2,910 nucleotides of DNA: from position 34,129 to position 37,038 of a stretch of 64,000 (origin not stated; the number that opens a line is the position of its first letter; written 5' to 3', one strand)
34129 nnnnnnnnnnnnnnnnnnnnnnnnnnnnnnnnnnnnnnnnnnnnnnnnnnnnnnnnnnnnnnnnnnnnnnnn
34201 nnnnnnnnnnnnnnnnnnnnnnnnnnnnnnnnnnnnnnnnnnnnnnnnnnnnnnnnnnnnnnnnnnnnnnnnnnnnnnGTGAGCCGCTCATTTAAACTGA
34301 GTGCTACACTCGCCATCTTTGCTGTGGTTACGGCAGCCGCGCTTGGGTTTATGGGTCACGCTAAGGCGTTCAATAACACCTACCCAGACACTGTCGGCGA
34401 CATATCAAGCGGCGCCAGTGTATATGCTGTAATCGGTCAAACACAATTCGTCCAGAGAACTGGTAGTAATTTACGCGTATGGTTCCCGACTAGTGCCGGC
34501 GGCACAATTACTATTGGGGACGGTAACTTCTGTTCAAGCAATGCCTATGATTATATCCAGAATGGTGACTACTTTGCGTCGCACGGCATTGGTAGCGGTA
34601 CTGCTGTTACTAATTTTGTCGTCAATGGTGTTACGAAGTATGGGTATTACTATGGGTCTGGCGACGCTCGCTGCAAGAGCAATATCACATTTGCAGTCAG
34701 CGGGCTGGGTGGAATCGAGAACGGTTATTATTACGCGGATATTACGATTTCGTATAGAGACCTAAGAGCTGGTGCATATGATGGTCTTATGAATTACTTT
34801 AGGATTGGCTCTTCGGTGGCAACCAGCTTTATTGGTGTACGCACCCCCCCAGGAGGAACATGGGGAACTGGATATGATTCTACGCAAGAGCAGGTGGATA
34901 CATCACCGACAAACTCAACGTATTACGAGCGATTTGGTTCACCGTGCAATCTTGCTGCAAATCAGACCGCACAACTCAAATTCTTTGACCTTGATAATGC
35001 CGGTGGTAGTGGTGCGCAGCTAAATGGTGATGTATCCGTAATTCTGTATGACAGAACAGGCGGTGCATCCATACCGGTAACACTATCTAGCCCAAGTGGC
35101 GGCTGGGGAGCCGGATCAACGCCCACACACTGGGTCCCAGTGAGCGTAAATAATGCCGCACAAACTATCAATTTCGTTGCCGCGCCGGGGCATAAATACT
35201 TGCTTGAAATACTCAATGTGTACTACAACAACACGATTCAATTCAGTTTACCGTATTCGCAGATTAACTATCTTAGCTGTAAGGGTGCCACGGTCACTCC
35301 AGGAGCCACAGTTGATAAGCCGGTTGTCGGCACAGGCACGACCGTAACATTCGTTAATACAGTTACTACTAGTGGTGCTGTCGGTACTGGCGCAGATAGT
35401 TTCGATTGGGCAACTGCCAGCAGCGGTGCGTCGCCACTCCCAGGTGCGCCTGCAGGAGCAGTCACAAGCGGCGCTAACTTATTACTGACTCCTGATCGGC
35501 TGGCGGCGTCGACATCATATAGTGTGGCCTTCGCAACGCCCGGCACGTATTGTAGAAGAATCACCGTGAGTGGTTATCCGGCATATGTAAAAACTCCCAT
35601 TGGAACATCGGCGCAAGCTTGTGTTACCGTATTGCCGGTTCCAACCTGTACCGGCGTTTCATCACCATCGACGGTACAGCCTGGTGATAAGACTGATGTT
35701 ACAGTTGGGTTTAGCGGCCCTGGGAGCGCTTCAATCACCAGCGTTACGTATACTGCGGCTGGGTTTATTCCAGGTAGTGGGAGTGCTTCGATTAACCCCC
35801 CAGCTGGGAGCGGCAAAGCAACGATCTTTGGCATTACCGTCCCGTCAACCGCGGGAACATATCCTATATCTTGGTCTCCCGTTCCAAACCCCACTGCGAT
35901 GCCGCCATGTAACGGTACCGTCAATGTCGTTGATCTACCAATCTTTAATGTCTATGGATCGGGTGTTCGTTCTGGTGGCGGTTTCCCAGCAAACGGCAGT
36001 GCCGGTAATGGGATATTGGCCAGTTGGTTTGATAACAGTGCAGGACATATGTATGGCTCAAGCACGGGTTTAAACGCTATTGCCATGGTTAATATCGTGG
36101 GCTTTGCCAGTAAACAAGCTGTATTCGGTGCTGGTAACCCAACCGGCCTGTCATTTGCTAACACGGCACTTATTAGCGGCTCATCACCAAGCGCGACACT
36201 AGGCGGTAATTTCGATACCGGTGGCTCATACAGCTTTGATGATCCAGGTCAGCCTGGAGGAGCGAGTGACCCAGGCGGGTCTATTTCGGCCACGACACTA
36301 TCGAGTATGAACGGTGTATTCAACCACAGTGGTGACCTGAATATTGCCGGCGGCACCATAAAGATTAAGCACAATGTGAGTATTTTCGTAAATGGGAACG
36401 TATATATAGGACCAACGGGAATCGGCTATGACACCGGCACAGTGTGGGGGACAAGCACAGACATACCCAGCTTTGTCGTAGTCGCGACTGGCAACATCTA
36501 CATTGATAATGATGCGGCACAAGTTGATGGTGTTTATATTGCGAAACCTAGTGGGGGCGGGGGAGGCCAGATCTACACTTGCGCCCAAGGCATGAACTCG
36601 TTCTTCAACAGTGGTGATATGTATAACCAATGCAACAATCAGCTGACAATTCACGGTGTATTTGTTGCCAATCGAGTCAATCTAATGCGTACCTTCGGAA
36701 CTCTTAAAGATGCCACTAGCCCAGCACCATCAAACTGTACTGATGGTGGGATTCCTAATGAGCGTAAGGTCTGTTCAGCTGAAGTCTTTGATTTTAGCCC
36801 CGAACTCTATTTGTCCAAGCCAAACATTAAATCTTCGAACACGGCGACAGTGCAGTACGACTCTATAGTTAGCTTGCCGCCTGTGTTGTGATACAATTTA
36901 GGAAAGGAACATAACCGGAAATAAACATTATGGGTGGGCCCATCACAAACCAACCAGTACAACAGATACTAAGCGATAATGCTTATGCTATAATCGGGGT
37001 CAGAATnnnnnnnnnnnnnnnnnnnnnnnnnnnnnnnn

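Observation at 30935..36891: Tandemly duplicated two-gene cassette of unknown function: single-pass membrane protein translationally coupled to a large secreted protein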

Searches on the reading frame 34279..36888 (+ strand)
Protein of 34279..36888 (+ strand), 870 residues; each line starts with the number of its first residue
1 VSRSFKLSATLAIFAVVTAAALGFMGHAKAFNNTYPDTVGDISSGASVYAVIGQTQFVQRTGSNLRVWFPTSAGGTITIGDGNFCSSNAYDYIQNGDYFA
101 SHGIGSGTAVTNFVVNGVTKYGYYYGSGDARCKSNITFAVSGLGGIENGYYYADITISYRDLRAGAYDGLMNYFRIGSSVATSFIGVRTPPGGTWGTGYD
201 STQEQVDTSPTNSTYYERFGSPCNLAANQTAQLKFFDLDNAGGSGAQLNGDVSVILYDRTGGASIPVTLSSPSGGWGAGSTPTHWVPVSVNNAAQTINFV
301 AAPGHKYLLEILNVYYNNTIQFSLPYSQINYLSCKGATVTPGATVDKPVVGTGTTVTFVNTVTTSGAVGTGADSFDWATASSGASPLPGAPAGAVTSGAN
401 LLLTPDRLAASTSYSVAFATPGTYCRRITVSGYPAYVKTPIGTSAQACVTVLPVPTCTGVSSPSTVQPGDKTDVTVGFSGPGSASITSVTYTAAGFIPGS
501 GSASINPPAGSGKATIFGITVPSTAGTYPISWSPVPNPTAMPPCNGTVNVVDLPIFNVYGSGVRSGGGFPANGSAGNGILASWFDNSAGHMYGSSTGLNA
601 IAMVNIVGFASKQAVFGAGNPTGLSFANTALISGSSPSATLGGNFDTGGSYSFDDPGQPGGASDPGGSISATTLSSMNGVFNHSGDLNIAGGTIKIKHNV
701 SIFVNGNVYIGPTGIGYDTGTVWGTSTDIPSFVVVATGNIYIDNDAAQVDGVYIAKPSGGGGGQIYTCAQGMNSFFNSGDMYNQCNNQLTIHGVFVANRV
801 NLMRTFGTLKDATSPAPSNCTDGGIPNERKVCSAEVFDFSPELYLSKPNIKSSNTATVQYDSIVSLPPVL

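Call 5: search_protein_families(library=pfam, proteins=[window:34279-36888:+], max_evalue=1)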
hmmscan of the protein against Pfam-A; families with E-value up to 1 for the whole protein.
window:34279-36888:+ (870 aa): 0 families

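Call 6: search_protein_families(library=ncbifam, proteins=[window:34279-36888:+], max_evalue=1)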
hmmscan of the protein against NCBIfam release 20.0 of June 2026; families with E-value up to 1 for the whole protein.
window:34279-36888:+ (870 aa): 0 families

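Call 11: find_homologous_proteins(query=window:34279-36888:+)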
Query window:34279-36888:+ (870 aa): 7 proteins with E <= 0.001 among 8000 candidates.
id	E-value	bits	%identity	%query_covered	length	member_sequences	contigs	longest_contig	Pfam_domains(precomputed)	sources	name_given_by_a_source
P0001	0.0e+0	1933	100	100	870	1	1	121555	-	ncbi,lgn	-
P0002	6.9e-177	609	48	49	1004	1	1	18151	-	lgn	-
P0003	4.2e-163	563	42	51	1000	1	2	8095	-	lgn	-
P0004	2.5e-84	302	47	42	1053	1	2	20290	-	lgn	-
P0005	2.4e-56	210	38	43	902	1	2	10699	-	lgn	-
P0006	1.8e-17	81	32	38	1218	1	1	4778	-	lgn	-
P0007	1.2e-16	79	38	23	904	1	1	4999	-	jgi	jgi:hypothetical protein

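Call 12: search_solved_structures(query=window:34279-36888:+, max_evalue=1)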
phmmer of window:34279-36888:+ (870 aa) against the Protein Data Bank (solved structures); distinct sequences matched with E-value up to 1: 0.

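Call 14: find_encoding_contigs(protein=P0001, flank=10000, max_places=3)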
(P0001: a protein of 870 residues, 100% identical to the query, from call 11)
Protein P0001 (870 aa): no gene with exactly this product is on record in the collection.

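Call 15: find_encoding_contigs(protein=P0002, flank=10000, max_places=3)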
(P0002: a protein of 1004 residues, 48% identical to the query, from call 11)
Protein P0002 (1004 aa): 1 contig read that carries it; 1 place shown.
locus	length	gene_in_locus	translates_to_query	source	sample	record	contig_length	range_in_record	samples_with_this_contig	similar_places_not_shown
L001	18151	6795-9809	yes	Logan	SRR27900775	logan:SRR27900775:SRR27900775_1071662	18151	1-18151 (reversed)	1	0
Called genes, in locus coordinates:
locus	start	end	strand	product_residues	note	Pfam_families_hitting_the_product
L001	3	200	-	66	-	?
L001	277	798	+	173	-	-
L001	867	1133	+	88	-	-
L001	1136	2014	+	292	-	-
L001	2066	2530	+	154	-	PF01022:HTH_5 (faint), PF13463:HTH_27 (faint), PF01047:MarR, PF12802:MarR_2, PF22381:Staph_reg_Sar_Rot (weak)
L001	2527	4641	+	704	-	PF03176:MMPL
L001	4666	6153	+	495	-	PF07690:MFS_1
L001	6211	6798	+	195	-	-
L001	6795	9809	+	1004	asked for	-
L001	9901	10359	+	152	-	-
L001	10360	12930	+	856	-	-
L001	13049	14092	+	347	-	PF11104:PilM_2, PF14450:FtsA (weak)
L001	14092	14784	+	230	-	PF05137:PilN (faint)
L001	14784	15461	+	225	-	-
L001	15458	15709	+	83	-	-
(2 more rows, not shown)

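Call 16: find_encoding_contigs(protein=P0004, flank=10000, max_places=3)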
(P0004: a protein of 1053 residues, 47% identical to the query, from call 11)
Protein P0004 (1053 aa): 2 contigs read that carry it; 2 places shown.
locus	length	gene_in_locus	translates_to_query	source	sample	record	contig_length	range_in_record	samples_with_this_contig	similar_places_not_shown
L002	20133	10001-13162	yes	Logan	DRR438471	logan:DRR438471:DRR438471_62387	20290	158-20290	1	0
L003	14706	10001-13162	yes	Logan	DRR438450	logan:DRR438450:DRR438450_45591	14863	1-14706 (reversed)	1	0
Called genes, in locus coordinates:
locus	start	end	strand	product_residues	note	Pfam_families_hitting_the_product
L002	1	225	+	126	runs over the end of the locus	?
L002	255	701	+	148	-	PF00436:SSB, PF22657:SSB_1 (weak)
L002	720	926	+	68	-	PF01084:Ribosomal_S18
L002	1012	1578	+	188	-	PF08207:EFP_N, PF01132:EFP, PF09285:Elong-fact-P_C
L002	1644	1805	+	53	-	-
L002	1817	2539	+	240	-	PF01479:S4, PF01728:FtsJ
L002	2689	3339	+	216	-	-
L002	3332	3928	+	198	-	-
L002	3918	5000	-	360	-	PF01926:MMR_HSR1, PF02421:FeoB_N, PF06071:YchF-GTPase_C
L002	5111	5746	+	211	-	-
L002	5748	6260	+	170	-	-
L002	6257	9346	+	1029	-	-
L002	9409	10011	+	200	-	-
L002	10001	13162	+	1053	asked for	-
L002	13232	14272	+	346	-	PF25216:Volactin (faint), PF11104:PilM_2, PF14450:FtsA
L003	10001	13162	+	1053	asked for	-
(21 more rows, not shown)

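Call 57: search_protein_families(library=pfam, alignment_id=A5, max_evalue=0.001)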
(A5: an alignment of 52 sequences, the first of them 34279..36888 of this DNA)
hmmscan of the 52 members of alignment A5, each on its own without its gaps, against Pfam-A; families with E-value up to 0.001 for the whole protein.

A. member 1, window:34279-36888:+ (870 aa): 0 families

B. families by the number of members that match (of 52 scanned): 4 families
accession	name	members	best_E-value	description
PF07705.17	CARDB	2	0.00042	CARDB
PF06832.18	BiPBP_C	1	1.9e-07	Penicillin-Binding Protein C-terminus Family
PF13624.11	SurA_N_3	1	0.00029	SurA-like N-terminal domain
PF00801.26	PKD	1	0.00074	PKD domain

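Call 60: find_homologous_proteins(query=A5, max_evalue=0.00001)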
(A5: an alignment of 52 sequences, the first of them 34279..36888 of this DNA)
Query A5 (52 sequences) (870 aa, profile of the alignment): 8 proteins with E <= 0.00001 among 8000 candidates.
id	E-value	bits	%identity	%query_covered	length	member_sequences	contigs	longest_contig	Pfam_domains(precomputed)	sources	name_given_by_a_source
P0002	4.3e-125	438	48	49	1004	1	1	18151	-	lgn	-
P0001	3.9e-123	431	100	100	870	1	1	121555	-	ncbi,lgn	-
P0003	1.0e-116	410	42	51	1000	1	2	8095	-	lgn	-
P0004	1.0e-67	248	47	42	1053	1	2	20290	-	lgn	-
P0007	5.0e-37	147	38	23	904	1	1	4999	-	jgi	jgi:hypothetical protein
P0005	1.5e-32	132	38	43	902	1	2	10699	-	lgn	-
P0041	5.7e-31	127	29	14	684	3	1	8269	-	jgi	jgi:hypothetical protein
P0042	2.3e-20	91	29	14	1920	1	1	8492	-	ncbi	-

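Call 76: predict_structure(alignment_id=A6)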
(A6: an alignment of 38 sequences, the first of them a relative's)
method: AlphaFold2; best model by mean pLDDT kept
length: 870 residues; sequences in the alignment: 38
mean_pLDDT: 64.9   pTM: 0.40
mean pLDDT of the five models: 64.9, 64.3, 61.6, 60.6, 60.1
residues with pLDDT >= 90: 87; 70-90: 329; 50-70: 190; < 50: 264
segments of 3 or more residues with pLDDT < 50: 1-8, 21-58, 88-96, 164-169, 191-210, 240-247, 317-335, 369-379, 381-397, 438-441, 556-558, 560-652, 852-870
pLDDT, mean of each block of 10 residues (from residue 1): 40 56 33 37 37 46 67 81 65 50 78 86 85 85 78 79 51 57 57 40 39 65 68 63 45 80 79 52 68 69 78 55 34 52 83 81 61 46 45 48 58 81 76 52 72 76 73 82 74 71 61 77 80 69 79 54 37 43 40 37 46 41 37 39 37 64 87 87 95 92 95 91 80 94 96 86 93 84 87 86 78 66 58 78 65 41 35
secondary structure, 60 per line:
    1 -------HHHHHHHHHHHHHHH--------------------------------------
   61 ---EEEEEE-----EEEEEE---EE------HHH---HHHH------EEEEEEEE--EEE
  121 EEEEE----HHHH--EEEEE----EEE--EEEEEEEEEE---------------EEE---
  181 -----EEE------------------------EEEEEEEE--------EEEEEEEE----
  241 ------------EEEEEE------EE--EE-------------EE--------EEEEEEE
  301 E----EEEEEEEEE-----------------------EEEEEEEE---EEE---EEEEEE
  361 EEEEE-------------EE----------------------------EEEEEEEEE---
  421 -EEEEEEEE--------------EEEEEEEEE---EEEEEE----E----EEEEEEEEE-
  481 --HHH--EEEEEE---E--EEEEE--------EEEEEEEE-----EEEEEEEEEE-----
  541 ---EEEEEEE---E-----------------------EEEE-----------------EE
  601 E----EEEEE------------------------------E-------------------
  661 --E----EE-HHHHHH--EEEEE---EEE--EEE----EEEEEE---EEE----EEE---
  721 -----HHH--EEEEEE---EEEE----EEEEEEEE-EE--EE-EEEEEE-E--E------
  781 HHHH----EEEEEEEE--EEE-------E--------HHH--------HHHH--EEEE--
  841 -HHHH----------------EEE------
elements in order (helices of 4 or more, strands of 3 or more residues): H8-22 E64-69 E75-80 H98-101 E108-115 E118-125 H130-133 E136-140 E145-147 E150-159 E175-177 E186-188 E213-220 E229-236 E253-258 E294-301 E306-314 E338-345 E349-351 E355-365 E409-417 E422-429 E444-452 E456-461 E471-479 E488-493 E500-504 E513-520 E526-535 E544-550 E578-581 E599-601 E606-610 H671-676 E679-683 E687-689 E692-694 E699-704 E708-710 E715-717 E731-736 E740-743 E748-755 E764-769 H781-784 E789-796 E799-801 H829-832 E835-838 H842-845 E862-864

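Call 79: fold_search(model_id=the predicted structure, library=pdb)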
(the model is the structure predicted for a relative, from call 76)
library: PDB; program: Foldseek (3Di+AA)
matches with E <= 10: 1811; with E <= 0.001: 95
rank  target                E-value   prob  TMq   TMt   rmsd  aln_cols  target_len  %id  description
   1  9fx3_A                2.9e-06  0.99  0.11  0.08  22.6       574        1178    9  Structure of active human CD109 (released 2025-03-19)
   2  8uin_G                3.0e-06  0.99  0.11  0.13  21.7       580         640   10  Structure of the C3bBb-albicin complex (released 2024-05-08)
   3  9qk2_F                7.7e-06  0.99  0.12  0.14  20.7       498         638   10  Structure of the Complement classical and lectin pathway C3 convertase in complex with substrate C3 (released 2025-12-24)
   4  8uin_A                8.1e-06  0.99  0.11  0.13  20.4       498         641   10  Structure of the C3bBb-albicin complex (released 2024-05-08)
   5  2ice_A                8.9e-06  0.99  0.11  0.13  21.5       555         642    9  CRIg bound to C3c (released 2006-11-07)
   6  3hrz_A                9.4e-06  0.99  0.10  0.14  26.7       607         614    8  Cobra Venom Factor (CVF) in complex with human factor B (released 2009-07-07)
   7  8uh2_A                1.0e-05  0.99  0.11  0.13  20.0       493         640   10  Complex of C3b with the inhibitor albicin (released 2024-05-08)
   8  2a74_D                1.2e-05  0.98  0.10  0.13  23.7       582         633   10  Human Complement Component C3c (released 2005-09-27)
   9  2a73_A                1.5e-05  0.98  0.11  0.13  19.8       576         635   10  Human Complement Component C3 (released 2005-09-27)
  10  8cem_E                1.6e-05  0.98  0.10  0.12  21.8       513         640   10  Structure of bovine native C3, re-refinement (released 2023-04-05)
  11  7zgj_A                1.6e-05  0.98  0.11  0.14  21.9       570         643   11  Trypanosoma brucei gambiense ISG65 in complex with human complement component C3 (released 2023-04-05)
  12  2a74_A                1.7e-05  0.99  0.11  0.14  21.5       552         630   11  Human Complement Component C3c (released 2005-09-27)
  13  8ovb_A                1.7e-05  0.98  0.09  0.12  22.1       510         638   10  Human Complement C3b in complex with Trypanosoma brucei ISG65. (released 2024-02-14)
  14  2wii_A                1.7e-05  0.99  0.10  0.13  21.9       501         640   10  Complement C3b in complex with factor H domains 1-4 (released 2009-06-09)
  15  8enu_G                1.9e-05  0.96  0.11  0.13  20.6       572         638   10  Structure of the C3bB proconvertase in complex with lufaxin (released 2023-08-09)
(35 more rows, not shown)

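Call 80: search_protein_families(library=phrogs, proteins=[P0001, P0004], max_evalue=0.01)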
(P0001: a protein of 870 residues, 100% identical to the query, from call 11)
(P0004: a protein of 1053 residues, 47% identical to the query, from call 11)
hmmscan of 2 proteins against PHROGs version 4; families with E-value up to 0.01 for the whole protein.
P0001 (870 aa): 0 families

P0004 (1053 aa): 1 family
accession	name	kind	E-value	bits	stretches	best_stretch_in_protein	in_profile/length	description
phrog_5239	-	unknown function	0.002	19.2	1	768-820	112-164/219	-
